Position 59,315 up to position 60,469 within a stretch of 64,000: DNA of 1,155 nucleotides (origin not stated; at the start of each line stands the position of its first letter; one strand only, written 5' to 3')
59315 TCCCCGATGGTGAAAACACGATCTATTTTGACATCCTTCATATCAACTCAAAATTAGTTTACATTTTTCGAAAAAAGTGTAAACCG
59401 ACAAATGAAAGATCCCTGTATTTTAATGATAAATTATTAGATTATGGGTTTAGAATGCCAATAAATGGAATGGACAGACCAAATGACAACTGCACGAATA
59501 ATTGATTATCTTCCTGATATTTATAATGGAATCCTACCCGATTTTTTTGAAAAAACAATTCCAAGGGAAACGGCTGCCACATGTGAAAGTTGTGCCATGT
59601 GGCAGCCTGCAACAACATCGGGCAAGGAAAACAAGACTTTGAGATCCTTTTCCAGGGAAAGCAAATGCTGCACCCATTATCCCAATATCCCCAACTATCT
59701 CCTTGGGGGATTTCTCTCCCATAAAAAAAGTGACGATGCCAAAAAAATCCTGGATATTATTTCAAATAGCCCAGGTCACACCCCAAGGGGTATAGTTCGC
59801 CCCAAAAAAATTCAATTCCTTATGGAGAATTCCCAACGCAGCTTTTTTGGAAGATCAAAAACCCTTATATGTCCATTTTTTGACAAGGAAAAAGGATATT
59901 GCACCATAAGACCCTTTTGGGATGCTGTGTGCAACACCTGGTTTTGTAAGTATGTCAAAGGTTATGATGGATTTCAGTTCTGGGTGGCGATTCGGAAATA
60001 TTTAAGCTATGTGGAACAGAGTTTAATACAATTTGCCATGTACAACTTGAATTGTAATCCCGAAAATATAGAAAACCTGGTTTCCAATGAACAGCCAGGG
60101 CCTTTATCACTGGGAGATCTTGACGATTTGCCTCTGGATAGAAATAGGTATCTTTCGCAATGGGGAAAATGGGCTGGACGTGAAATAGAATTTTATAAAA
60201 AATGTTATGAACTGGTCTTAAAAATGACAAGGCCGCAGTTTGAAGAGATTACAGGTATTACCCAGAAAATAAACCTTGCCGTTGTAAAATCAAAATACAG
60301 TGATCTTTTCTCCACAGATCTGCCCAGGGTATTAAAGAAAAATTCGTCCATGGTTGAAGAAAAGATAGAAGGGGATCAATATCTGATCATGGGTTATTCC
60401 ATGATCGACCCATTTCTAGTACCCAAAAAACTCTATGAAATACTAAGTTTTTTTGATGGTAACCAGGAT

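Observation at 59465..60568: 367-aa cysteine-rich protein of unrecognised family co-transcribed with the precursor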

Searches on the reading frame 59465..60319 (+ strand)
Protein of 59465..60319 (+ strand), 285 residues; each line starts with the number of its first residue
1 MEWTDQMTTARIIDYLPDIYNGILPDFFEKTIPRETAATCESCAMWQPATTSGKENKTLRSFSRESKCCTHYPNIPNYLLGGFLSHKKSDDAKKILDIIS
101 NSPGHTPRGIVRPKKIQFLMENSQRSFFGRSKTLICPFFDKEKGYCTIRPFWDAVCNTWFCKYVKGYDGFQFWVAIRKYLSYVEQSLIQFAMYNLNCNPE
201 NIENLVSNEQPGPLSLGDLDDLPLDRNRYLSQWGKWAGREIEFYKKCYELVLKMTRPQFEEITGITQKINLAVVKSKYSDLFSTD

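Call 72: predict_structure(alignment_id=A3)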
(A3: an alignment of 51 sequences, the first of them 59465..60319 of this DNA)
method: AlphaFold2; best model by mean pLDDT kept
length: 285 residues; sequences in the alignment: 51
mean_pLDDT: 85.7   pTM: 0.86
mean pLDDT of the five models: 85.7, 85.4, 84.7, 84.0, 83.2
residues with pLDDT >= 90: 167; 70-90: 78; 50-70: 22; < 50: 18
segments of 3 or more residues with pLDDT < 50: 1-3, 47-58
pLDDT, mean of each block of 10 residues (from residue 1): 70 93 97 76 49 47 63 92 87 91 91 91 81 84 81 77 86 95 96 96 86 92 93 96 98 98 97 97 83
secondary structure, 60 per line:
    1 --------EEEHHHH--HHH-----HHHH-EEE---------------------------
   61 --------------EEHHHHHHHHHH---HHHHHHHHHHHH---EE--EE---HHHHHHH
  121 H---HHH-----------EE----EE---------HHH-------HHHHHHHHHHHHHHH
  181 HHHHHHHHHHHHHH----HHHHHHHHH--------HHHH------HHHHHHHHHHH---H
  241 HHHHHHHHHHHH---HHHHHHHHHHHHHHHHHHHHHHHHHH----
elements in order: E9-11 H12-15 H26-29 E31-33 H77-86 H90-101 H114-121 H166-194 H199-207 H216-219 H226-236 H240-252 H256-281
